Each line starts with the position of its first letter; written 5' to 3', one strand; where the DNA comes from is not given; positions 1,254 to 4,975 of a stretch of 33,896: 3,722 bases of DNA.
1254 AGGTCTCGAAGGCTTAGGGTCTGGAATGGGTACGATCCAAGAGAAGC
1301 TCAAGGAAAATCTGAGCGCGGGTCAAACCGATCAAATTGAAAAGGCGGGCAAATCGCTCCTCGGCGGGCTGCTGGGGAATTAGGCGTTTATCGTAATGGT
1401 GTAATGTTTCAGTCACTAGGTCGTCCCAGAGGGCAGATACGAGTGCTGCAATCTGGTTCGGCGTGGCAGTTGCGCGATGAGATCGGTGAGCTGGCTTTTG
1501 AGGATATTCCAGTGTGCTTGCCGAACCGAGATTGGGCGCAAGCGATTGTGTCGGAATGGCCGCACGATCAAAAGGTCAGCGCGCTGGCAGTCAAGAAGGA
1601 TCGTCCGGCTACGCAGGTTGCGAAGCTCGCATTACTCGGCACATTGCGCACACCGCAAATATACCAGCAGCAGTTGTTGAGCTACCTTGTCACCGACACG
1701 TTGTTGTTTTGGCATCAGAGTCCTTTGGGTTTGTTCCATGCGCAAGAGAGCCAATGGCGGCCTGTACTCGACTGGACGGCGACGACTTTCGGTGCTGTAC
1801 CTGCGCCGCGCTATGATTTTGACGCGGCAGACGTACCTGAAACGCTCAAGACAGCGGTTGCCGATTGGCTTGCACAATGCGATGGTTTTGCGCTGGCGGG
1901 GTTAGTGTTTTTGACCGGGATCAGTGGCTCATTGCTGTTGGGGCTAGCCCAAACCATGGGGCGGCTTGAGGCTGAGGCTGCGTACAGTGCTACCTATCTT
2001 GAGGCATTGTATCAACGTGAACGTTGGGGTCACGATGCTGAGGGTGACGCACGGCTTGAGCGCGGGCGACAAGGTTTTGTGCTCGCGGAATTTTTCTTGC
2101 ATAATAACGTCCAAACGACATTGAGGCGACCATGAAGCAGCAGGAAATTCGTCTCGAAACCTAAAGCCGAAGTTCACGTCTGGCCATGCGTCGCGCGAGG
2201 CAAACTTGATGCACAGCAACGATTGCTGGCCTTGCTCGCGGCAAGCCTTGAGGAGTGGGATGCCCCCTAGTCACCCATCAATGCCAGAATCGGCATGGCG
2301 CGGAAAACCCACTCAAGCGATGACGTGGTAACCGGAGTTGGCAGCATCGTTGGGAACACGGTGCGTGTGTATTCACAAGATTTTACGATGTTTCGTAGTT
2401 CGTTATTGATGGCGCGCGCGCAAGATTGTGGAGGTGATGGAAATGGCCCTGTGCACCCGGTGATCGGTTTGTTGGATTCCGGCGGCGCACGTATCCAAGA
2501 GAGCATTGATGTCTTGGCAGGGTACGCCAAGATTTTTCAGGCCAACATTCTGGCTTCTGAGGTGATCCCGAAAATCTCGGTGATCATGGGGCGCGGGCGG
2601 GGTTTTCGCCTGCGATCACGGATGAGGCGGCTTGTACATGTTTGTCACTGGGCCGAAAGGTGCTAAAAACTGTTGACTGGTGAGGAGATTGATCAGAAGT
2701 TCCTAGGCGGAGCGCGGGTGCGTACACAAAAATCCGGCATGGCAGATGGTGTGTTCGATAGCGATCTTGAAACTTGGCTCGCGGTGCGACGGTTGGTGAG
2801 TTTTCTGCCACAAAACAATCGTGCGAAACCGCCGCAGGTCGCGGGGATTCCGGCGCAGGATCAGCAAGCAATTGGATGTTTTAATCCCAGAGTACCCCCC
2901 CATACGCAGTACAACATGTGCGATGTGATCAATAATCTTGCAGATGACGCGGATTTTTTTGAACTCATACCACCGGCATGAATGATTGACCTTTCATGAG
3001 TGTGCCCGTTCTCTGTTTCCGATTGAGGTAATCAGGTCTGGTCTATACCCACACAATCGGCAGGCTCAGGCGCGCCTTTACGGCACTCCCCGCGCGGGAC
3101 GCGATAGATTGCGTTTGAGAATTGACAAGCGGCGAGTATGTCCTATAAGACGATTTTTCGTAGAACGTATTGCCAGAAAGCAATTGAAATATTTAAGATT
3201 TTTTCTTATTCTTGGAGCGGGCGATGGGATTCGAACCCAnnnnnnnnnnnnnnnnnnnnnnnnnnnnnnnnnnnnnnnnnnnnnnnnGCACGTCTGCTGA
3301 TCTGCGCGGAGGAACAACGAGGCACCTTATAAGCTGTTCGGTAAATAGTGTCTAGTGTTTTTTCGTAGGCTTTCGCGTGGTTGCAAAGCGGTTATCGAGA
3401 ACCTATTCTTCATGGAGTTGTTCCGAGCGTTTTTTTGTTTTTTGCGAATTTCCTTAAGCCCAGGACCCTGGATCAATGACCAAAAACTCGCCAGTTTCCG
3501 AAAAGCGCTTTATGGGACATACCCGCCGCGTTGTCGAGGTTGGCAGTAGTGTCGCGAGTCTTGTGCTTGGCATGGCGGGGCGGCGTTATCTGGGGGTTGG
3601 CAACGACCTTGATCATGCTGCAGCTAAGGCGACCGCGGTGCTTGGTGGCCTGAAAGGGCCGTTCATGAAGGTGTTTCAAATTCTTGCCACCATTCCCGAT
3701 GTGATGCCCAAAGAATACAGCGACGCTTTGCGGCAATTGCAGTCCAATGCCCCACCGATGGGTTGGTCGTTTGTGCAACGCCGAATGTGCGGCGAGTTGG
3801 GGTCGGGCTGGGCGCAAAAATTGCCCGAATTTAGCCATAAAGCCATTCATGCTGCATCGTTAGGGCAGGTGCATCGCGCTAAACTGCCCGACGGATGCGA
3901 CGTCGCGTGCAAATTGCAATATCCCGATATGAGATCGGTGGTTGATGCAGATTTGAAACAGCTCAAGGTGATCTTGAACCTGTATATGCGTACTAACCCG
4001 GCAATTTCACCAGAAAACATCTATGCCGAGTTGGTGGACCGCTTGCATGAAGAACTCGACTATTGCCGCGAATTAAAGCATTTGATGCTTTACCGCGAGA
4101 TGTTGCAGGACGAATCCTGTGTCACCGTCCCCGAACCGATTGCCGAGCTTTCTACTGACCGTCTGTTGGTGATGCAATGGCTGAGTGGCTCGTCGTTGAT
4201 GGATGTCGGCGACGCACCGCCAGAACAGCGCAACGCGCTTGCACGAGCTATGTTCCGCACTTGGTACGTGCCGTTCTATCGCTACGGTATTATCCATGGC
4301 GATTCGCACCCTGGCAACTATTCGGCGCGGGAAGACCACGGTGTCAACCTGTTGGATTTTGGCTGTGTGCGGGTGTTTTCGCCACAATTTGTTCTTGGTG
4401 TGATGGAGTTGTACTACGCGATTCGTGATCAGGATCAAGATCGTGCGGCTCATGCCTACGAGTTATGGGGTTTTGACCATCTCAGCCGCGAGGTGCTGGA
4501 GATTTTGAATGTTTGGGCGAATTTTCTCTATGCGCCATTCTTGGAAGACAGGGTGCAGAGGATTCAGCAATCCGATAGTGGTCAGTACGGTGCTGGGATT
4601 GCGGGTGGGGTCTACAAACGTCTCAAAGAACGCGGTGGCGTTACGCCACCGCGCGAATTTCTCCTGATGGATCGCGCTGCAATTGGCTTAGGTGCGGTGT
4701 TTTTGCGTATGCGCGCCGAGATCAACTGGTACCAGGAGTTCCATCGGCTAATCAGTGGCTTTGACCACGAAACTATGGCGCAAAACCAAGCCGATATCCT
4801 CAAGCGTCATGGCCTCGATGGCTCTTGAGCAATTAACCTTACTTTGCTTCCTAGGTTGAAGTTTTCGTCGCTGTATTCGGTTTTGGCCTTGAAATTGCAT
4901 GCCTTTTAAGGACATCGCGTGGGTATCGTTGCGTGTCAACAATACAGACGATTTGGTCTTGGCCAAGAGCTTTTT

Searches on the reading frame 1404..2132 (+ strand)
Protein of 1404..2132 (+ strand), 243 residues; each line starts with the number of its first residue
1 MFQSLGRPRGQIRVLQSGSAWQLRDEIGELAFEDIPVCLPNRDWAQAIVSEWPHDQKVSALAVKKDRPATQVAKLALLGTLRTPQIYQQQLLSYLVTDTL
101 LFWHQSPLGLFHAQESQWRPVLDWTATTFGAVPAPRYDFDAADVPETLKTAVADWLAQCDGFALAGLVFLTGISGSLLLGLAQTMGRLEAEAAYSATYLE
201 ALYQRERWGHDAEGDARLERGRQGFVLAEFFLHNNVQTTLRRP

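Call 49: search_protein_families(library=pfam, proteins=[window:1404-2132:+], max_evalue=0.001)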
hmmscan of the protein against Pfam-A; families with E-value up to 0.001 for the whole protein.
window:1404-2132:+ (243 aa): 1 family
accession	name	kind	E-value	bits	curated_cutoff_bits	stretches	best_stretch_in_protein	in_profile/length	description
PF07542.16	ATP12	-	3.6e-10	40.5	27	1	36-125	34-123/124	ATP12 chaperone protein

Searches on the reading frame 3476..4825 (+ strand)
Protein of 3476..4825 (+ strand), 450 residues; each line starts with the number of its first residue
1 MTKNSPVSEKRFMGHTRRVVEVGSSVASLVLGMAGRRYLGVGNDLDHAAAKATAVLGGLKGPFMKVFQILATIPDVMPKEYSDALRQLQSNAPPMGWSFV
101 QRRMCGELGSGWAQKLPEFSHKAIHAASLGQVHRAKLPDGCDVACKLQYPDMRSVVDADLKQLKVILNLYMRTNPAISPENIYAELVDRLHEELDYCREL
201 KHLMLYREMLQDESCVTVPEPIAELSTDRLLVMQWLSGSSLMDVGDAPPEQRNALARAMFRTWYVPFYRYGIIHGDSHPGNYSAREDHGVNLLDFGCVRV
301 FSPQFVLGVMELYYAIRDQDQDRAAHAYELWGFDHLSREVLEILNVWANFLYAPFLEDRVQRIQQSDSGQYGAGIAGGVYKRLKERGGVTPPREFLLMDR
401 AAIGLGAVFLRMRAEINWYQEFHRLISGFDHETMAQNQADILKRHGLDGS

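Call 49: search_protein_families(library=pfam, proteins=[window:3476-4825:+], max_evalue=0.001)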
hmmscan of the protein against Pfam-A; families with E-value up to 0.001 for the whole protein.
window:3476-4825:+ (450 aa): 2 families
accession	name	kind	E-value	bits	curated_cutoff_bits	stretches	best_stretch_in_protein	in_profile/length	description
PF03109.22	ABC1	-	2.5e-54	184.5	22.9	1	87-325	1-241/244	ABC1 atypical kinase-like domain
PF01636.29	APH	-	4.1e-06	27.2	23.2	0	188-261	35-102/239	Phosphotransferase enzyme family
